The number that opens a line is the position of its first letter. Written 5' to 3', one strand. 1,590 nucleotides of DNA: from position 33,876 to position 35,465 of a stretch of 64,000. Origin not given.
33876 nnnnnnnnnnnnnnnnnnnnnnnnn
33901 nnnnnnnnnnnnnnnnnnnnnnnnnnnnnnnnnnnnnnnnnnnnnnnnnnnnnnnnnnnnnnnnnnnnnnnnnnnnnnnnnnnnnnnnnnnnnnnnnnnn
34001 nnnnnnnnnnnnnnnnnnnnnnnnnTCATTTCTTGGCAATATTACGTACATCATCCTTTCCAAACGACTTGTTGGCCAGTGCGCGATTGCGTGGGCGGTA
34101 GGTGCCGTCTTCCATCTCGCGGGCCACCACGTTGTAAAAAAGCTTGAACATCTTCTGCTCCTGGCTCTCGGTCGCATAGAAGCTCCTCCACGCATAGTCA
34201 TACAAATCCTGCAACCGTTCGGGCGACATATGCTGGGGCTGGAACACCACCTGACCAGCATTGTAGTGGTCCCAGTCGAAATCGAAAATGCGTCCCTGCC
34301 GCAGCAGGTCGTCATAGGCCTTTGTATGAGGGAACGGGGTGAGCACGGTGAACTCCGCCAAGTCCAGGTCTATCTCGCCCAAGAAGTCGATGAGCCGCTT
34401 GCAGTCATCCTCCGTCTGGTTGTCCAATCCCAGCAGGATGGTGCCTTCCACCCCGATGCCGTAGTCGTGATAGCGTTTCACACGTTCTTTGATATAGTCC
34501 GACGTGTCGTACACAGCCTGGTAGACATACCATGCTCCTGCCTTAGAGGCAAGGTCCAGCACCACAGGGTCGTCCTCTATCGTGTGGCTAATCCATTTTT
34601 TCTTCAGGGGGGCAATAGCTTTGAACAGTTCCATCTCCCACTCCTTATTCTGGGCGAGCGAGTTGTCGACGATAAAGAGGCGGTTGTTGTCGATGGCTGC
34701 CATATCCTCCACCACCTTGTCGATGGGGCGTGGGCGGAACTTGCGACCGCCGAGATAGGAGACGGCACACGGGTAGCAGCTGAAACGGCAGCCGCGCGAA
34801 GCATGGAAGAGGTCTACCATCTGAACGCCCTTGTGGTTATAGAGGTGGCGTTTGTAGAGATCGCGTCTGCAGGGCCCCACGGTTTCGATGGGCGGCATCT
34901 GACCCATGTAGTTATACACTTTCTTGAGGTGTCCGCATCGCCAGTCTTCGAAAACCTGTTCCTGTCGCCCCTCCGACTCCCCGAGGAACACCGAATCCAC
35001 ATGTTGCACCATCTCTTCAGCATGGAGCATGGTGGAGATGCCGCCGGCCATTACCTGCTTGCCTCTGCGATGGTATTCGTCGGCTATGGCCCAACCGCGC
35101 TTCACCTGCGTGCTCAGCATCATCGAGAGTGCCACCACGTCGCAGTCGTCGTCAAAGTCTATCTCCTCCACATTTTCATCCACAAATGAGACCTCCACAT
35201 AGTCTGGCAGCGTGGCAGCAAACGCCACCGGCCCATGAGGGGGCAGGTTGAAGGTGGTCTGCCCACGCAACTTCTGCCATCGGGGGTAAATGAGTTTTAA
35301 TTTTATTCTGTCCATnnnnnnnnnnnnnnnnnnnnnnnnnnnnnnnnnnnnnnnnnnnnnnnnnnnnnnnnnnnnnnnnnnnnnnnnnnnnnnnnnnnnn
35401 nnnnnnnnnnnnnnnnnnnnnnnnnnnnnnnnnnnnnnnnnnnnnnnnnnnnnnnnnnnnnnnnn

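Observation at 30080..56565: ~26-kb co-directional aryl-polyene/flexirubin-type type II PKS locus without dialkylresorcinol genes and with non-canonical additions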

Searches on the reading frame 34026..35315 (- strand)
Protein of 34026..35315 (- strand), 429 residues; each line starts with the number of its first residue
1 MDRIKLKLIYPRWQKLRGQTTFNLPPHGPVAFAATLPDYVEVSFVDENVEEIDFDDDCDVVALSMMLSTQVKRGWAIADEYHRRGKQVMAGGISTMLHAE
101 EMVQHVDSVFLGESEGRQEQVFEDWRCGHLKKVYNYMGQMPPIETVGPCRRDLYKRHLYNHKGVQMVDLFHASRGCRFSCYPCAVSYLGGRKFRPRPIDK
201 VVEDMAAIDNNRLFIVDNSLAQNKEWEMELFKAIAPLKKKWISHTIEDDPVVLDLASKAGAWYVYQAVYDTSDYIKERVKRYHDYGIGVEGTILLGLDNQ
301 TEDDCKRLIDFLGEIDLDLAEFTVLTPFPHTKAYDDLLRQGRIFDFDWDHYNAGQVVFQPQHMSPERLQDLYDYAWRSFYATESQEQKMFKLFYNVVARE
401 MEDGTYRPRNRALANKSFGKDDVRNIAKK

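Call 6: search_protein_families(library=pfam, proteins=[window:34026-35315:-], max_evalue=0.01)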
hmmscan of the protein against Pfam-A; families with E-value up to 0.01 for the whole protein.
window:34026-35315:- (429 aa): 2 families
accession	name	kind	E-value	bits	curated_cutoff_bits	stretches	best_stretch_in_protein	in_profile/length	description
PF04055.27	Radical_SAM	-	3.6e-06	27.7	29.5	1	173-311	4-165/166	Radical SAM superfamily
PF02310.24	B12-binding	-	5.4e-05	23.5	32.1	1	23-120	11-119/121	B12 binding domain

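Call 8: search_protein_families(library=ncbifam, proteins=[window:34026-35315:-], max_evalue=0.01)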
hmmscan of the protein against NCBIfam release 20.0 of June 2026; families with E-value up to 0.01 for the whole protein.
window:34026-35315:- (429 aa): 15 families
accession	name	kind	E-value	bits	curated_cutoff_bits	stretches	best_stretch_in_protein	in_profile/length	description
TIGR04013.1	B12_SAM_MJ_1487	hypoth_equivalog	3.9e-15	55.6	251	1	43-220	29-208/382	TIGR04013 family B12-binding domain/radical SAM domain-containing protein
TIGR03471.1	HpnJ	equivalog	1.8e-12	46.9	577.6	1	170-380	200-433/472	hopanoid biosynthesis associated radical SAM protein HpnJ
TIGR02026.1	BchE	equivalog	3.1e-11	42.8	481.35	1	154-381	182-429/497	magnesium-protoporphyrin IX monomethyl ester anaerobic oxidative cyclase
TIGR04072.2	rSAM_ladder_B12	equivalog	1.2e-09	37.3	360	1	85-234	98-251/443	lipid biosynthesis B12-binding/radical SAM protein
TIGR04367.1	HpnR_B12_rSAM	equivalog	1.3e-09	37.2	650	1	59-235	62-254/490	hopanoid C-3 methylase HpnR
TIGR04014.1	B12_SAM_MJ_0865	equivalog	5.1e-08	32.1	360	1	76-209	59-202/434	methyl-coenzyme M reductase glutamine C-methyltransferase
NF038361.1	rSAM_Sden_1168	equivalog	1.8e-06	26.8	575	0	163-243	279-361/560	Sden_1168 family B12-binding radical SAM P-methyltransferase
NF040542.1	rSAM_RCCLKC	equivalog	0.00012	21.4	450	0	38-126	27-120/423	arsinothricin biosynthesis radical SAM protein ArsL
NF033070.1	rSAM_AprD4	equivalog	0.00014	20.9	500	0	292-369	343-421/456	AprD4 family radical SAM diol-dehydratase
NF040546.1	rSAM_CUAEP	equivalog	0.00022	20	500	1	40-206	28-210/468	CUAEP/CCAEP-tail radical SAM (seleno)protein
TIGR04295.1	B12_rSAM_oligo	hypoth_equivalog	0.00081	18.2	400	1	150-218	183-253/422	TIGR04295 family B12-binding domain-containing radical SAM protein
NF004911.0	PRK06267.1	equivalog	0.0013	18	305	1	273-331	153-210/351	hypothetical protein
NF050148.1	rSAM_ApyD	equivalog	0.0014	17.1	750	1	142-275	175-313/645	RiPP biosynthesis radical SAM protein ApyD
TIGR01125.1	TIGR01125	equivalog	0.0063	15.6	356.95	0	171-207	141-176/432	30S ribosomal protein S12 methylthiotransferase RimO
NF045585.1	rSAM_slr0320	equivalog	0.0075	14.8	775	0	171-208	239-276/511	photosystem II high light acclimation radical SAM protein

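Call 31: find_homologous_proteins(query=window:34026-35315:-, max_evalue=0.00001)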
Query window:34026-35315:- (429 aa): 6218 proteins with E <= 0.00001 among 8000 candidates; the best 120 are listed.
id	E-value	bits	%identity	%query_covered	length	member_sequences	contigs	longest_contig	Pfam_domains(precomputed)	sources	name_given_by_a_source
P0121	0.0e+0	1011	100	100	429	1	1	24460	PF04055.28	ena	-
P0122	6.8e-283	956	95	100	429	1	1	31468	PF04055.28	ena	-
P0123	8.9e-283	956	94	100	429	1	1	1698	PF04055.28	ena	-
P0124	4.5e-282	953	94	100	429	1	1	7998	PF04055.28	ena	-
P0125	4.8e-282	953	94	100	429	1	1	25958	PF04055.28,PF02310.25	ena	-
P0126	1.7e-260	882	87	98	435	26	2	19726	PF04055.28,PF02310.25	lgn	-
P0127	1.5e-259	879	88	99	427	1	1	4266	PF02310.25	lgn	-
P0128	6.4e-259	877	88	99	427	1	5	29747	PF02310.25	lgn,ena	-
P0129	1.7e-258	876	87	99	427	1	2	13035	PF02310.25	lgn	-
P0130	4.0e-257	871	87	97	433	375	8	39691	PF04055.28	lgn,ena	-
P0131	1.5e-256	869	86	98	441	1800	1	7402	PF04055.28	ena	-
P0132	5.2e-256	867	85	100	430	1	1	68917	-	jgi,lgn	jgi:radical SAM superfamily enzyme YgiQ (UPF0313 family)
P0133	1.4e-254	863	85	99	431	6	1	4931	PF04055.28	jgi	jgi:radical SAM superfamily enzyme YgiQ (UPF0313 family)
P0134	2.2e-253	859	85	98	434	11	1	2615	PF04055.28,PF02310.25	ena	-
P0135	6.7e-253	857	84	99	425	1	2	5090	PF04055.28,PF02310.25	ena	-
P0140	1.9e-250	849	84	99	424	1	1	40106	PF04055.28,PF02310.25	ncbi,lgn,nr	ncbi:radical SAM protein [Parabacteroides sp. OttesenSCG-928-N08]|nr:radical SAM protein [Parabacter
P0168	1.5e-247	840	81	99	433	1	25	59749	PF04055.28,PF02310.25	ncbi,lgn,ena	-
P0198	1.7e-246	836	82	98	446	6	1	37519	PF04055.28,PF02310.25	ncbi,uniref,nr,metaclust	ncbi:B12-binding domain-containing radical SAM protein [Treponema primitia]|uniref:B12-binding domai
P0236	6.7e-245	831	82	99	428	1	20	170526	PF02310.25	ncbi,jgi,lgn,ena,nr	ncbi:MAG: radical SAM protein [Lentimicrobiaceae bacterium]|nr:radical SAM protein [Lentimicrobiacea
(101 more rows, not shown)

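Call 32: search_solved_structures(query=window:34026-35315:-, max_evalue=1)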
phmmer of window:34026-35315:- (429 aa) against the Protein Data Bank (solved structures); distinct sequences matched with E-value up to 1: 2.
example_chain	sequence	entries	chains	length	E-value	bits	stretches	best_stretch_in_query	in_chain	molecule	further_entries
6fd2_B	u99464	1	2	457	0.0035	19.4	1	170-343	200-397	Putative apramycin biosynthetic oxidoreductase 4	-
9ccb_A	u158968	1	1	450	0.017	17.1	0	171-208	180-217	Radical SAM core domain-containing protein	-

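Call 33: find_encoding_contigs(protein=P0198, flank=10000, max_places=2)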
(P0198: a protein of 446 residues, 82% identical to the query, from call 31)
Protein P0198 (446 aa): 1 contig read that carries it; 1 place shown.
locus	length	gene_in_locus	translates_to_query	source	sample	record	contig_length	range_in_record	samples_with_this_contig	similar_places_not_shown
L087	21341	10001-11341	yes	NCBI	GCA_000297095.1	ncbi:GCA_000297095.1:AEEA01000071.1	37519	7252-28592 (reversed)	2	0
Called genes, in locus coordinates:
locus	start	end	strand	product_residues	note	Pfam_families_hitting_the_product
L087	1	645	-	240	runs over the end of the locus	PF09347:DUF1989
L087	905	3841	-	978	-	-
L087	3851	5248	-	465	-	-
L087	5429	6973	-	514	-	PF00221:Lyase_aromatic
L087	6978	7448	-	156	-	PF22817:ApeP-like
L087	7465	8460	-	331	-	PF03279:Lip_A_acyltrans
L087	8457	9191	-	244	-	PF22818:ApeI-like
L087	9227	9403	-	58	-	-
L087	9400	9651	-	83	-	PF00550:PP-binding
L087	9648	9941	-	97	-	PF00550:PP-binding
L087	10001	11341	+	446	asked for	PF02310:B12-binding (weak), PF04055:Radical_SAM (weak)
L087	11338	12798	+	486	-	PF21212:Dimerisation2-like_dom, PF00891:Methyltransf_2, PF08242:Methyltransf_12 (weak)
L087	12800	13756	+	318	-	PF00702:Hydrolase, PF13419:HAD_2 (weak), PF13242:Hydrolase_like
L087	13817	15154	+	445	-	-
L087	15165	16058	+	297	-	PF01297:ZnuA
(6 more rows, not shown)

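Call 34: find_encoding_contigs(protein=P0236, flank=10000, max_places=2)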
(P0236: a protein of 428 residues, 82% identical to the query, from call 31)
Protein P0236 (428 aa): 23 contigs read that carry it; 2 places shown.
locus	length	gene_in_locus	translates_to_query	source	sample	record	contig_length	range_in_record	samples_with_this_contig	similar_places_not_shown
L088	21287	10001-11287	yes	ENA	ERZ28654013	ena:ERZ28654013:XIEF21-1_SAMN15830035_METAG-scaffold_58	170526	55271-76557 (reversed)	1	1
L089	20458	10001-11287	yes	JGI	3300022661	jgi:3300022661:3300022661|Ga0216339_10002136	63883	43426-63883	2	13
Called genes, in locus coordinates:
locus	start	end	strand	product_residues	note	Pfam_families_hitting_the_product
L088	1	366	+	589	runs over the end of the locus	PF00501:AMP-binding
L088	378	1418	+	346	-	PF14399:BtrH_N, PF16169:DUF4872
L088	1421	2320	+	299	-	PF03279:Lip_A_acyltrans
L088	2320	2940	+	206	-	-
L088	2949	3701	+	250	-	PF00005:ABC_tran, PF13304:AAA_21 (weak)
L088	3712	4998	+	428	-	PF12679:ABC2_membrane_2, PF12698:ABC2_membrane_3, PF01061:ABC2_membrane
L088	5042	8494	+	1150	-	PF03176:MMPL, PF01553:Acyltransferase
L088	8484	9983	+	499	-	PF00070:Pyr_redox (faint), PF00890:FAD_binding_2, PF01266:DAO, PF01494:FAD_binding_3 (faint), PF01593:Amino_oxidase, PF01946:Thi4, PF03486:HI0933_like (faint), PF13450:NAD_binding_8, +2 more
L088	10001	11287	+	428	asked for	PF02310:B12-binding (weak)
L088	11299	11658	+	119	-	-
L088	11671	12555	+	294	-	PF01738:DLH (faint), PF20434:BD-FAE, PF07859:Abhydrolase_3 (weak), PF00326:Peptidase_S9 (faint)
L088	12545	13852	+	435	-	PF00501:AMP-binding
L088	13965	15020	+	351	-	PF00144:Beta-lactamase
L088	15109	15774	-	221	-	PF02463:SMC_N (faint), PF00005:ABC_tran, PF13175:AAA_15 (faint), PF13304:AAA_21 (weak)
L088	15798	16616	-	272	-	PF04536:TPM_phosphatase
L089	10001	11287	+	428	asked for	PF02310:B12-binding (weak)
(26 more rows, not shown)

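Call 49: search_protein_representatives(protein=window:34026-35315:-)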
Query: 429 residues. Proteins with E-value up to 0.001 (for the whole library): 9589; up to 1e-10: 3160; up to 1e-30: 641. The best 150 are listed.
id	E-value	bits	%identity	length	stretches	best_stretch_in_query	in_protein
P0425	2.6e-191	652.5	65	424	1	5-421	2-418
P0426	7.1e-136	469.9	53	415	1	5-406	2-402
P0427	2.6e-112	392.2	65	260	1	5-258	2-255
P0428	1.5e-96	340.3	58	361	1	5-261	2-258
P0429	2.1e-88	313.4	53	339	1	8-287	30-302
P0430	7.8e-81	288.5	58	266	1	199-410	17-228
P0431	4.1e-79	282.8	65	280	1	5-193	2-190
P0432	2.5e-78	280.3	70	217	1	188-361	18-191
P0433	5.5e-78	279.1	60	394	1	166-365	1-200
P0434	3.7e-72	259.9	45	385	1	5-289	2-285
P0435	1.8e-68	247.7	56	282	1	99-284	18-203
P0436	1.4e-65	238.3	42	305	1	110-399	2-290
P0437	5.4e-63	229.7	35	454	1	31-391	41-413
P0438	1.7e-62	228.1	35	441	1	5-397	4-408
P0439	4.7e-62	226.6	38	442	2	5-245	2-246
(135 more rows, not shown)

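Call 53: search_protein_families(library=ncbifam, alignment_id=A3, max_evalue=1e-10)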
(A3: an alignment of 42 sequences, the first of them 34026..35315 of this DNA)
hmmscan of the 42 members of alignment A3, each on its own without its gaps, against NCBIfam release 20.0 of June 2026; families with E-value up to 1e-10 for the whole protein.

A. member 1, window:34026-35315:- (429 aa): 3 families
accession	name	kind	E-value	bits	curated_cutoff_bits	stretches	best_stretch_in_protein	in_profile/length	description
TIGR04013.1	B12_SAM_MJ_1487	hypoth_equivalog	3.9e-15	55.6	251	1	43-220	29-208/382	TIGR04013 family B12-binding domain/radical SAM domain-containing protein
TIGR03471.1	HpnJ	equivalog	1.8e-12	46.9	577.6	1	170-380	200-433/472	hopanoid biosynthesis associated radical SAM protein HpnJ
TIGR02026.1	BchE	equivalog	3.1e-11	42.8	481.35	0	154-381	182-429/497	magnesium-protoporphyrin IX monomethyl ester anaerobic oxidative cyclase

B. families by the number of members that match (of 42 scanned): 19 families
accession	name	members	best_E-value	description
TIGR04013.1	B12_SAM_MJ_1487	42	3.1e-33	TIGR04013 family B12-binding domain/radical SAM domain-containing protein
TIGR03471.1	HpnJ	41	9.2e-38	hopanoid biosynthesis associated radical SAM protein HpnJ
TIGR02026.1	BchE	40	1.1e-39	magnesium-protoporphyrin IX monomethyl ester anaerobic oxidative cyclase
TIGR04014.1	B12_SAM_MJ_0865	40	5.7e-28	methyl-coenzyme M reductase glutamine C-methyltransferase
TIGR04072.2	rSAM_ladder_B12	40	1.1e-26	lipid biosynthesis B12-binding/radical SAM protein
TIGR04479.1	bcpD_PhpK_rSAM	39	5.1e-29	PhpK family radical SAM P-methyltransferase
NF038361.1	rSAM_Sden_1168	39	2.3e-27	Sden_1168 family B12-binding radical SAM P-methyltransferase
NF050148.1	rSAM_ApyD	39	2.5e-25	RiPP biosynthesis radical SAM protein ApyD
TIGR04367.1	HpnR_B12_rSAM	38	6.5e-27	hopanoid C-3 methylase HpnR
NF033070.1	rSAM_AprD4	31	1.4e-20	AprD4 family radical SAM diol-dehydratase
TIGR04295.1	B12_rSAM_oligo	31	4e-20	TIGR04295 family B12-binding domain-containing radical SAM protein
NF045585.1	rSAM_slr0320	9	3.2e-15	photosystem II high light acclimation radical SAM protein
TIGR00089.1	TIGR00089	7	6.1e-13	MiaB/RimO family radical SAM methylthiotransferase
TIGR04385.1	B12_rSAM_cofa1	5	4.7e-15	B12 lower ligand biosynthesis radical SAM protein BzaD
TIGR03975.1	rSAM_ocin_1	3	9.3e-13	RiPP maturation radical SAM C-methyltransferase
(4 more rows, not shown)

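Call 65: find_encoding_contigs(protein=P0168, flank=7000, max_places=1)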
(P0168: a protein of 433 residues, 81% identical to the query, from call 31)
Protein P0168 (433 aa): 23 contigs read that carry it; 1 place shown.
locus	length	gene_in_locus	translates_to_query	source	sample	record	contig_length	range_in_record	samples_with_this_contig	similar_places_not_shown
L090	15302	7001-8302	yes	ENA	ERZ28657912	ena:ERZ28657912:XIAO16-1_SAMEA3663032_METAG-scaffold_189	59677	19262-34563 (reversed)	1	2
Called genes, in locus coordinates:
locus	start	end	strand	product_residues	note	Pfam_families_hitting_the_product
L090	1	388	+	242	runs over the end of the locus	PF00535:Glycos_transf_2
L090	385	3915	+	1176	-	PF03176:MMPL (weak), PF01553:Acyltransferase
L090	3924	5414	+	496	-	PF00890:FAD_binding_2 (weak), PF01266:DAO (weak), PF01593:Amino_oxidase, PF13450:NAD_binding_8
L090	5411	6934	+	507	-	PF01266:DAO (weak), PF01593:Amino_oxidase, PF13450:NAD_binding_8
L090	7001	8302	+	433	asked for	PF02310:B12-binding (weak), PF04055:Radical_SAM (faint)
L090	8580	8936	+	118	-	-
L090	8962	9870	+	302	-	PF20434:BD-FAE, PF01738:DLH (faint), PF00326:Peptidase_S9 (faint), PF07859:Abhydrolase_3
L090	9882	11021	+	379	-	PF01553:Acyltransferase (weak)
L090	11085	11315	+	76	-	PF00550:PP-binding (weak)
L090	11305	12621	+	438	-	PF00501:AMP-binding, PF13193:AMP-binding_C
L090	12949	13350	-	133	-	-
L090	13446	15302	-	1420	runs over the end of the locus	PF04997:RNA_pol_Rpb1_1, PF00623:RNA_pol_Rpb1_2, PF04983:RNA_pol_Rpb1_3, PF05000:RNA_pol_Rpb1_4, PF04998:RNA_pol_Rpb1_5, PF01333:Apocytochr_F_C (faint), PF25984:BSH_YknX (faint)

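Call 66: find_encoding_contigs(protein=P0132, flank=7000, max_places=1)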
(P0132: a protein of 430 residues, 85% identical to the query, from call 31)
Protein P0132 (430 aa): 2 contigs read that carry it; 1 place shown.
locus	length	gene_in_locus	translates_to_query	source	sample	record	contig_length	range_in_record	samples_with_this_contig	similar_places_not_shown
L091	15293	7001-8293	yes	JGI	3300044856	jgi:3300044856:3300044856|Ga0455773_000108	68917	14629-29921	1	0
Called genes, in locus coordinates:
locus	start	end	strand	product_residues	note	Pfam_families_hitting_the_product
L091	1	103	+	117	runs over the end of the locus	PF00892:EamA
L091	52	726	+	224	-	PF03548:LolA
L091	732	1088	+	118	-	PF07977:FabA (faint), PF22818:ApeI-like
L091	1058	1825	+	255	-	PF00535:Glycos_transf_2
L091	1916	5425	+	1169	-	PF03176:MMPL, PF01553:Acyltransferase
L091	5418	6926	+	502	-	PF01266:DAO (faint), PF01593:Amino_oxidase, PF03486:HI0933_like (faint), PF13450:NAD_binding_8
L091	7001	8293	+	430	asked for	-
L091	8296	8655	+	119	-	-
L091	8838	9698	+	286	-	PF00135:COesterase (weak), PF20434:BD-FAE, PF00326:Peptidase_S9, PF07859:Abhydrolase_3, PF01738:DLH (weak)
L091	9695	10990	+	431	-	PF00501:AMP-binding (weak), PF14535:AMP-binding_C_2 (weak)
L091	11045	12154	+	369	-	PF01553:Acyltransferase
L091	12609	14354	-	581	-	PF01979:Amidohydro_1, PF13382:Adenine_deam_C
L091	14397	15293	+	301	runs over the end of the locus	PF00753:Lactamase_B, PF23023:Anti-Pycsar_Apyc1 (weak), PF16661:Lactamase_B_6 (faint), PF19583:ODP (weak), PF12706:Lactamase_B_2 (faint)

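Call 67: find_encoding_contigs(protein=P0140, flank=7000, max_places=1)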
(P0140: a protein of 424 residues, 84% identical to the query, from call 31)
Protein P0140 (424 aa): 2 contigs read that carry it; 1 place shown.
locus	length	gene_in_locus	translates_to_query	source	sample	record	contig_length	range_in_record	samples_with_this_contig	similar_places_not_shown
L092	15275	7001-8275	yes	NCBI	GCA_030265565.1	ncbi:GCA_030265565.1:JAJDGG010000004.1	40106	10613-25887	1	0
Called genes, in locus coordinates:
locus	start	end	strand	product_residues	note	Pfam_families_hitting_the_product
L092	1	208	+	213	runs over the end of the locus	PF03548:LolA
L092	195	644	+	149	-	-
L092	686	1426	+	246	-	PF00535:Glycos_transf_2, PF10111:Glyco_tranf_2_2 (weak)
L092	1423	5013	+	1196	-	PF03176:MMPL, PF01553:Acyltransferase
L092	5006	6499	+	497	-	PF00070:Pyr_redox (faint), PF00890:FAD_binding_2 (weak), PF01266:DAO (weak), PF01593:Amino_oxidase, PF03486:HI0933_like (faint), PF07992:Pyr_redox_2 (faint), PF13450:NAD_binding_8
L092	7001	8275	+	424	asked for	PF02310:B12-binding (weak), PF04055:Radical_SAM (faint)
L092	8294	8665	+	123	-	-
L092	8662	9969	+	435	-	PF00501:AMP-binding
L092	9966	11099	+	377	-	PF01553:Acyltransferase (weak)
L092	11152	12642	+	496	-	PF18940:DUF5687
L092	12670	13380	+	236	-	PF00005:ABC_tran, PF13304:AAA_21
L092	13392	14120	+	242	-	PF00106:adh_short, PF13460:NAD_binding_10 (weak), PF13561:adh_short_C2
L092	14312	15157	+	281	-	PF02811:PHP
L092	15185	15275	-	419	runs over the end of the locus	-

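Call 71: predict_structure(alignment_id=A4)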
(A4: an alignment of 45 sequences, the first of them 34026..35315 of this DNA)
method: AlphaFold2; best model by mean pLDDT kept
length: 429 residues; sequences in the alignment: 45
mean_pLDDT: 69.0   pTM: 0.70
mean pLDDT of the five models: 69.0, 65.5, 61.1, 60.0, 57.9
residues with pLDDT >= 90: 68; 70-90: 158; 50-70: 116; < 50: 87
segments of 3 or more residues with pLDDT < 50: 16-24, 173-191, 218-220, 322-359, 415-429
pLDDT, mean of each block of 10 residues (from residue 1): 89 60 59 84 89 95 82 93 96 74 90 69 93 77 67 68 60 44 34 70 76 50 79 84 76 87 67 84 82 62 84 74 40 35 29 34 69 75 65 66 65 47 40
secondary structure, 60 per line:
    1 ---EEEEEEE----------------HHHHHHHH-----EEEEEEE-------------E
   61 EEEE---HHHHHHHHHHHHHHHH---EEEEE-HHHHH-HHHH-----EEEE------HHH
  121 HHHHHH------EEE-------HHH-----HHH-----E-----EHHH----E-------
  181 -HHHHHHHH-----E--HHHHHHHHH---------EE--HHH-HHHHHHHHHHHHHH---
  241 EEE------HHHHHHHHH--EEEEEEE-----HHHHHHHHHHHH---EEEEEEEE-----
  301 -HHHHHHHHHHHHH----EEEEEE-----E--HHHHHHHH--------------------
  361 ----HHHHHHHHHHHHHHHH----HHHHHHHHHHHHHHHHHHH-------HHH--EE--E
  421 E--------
elements in order: E4-10 H27-34 E40-46 E60-64 H68-83 E87-91 H93-97 H99-102 E108-111 H118-126 E133-135 H182-189 H198-206 H224-237 E241-243 H250-258 E261-267 H273-284 E288-295 H302-314 E319-324 H333-340 H365-380 H385-403
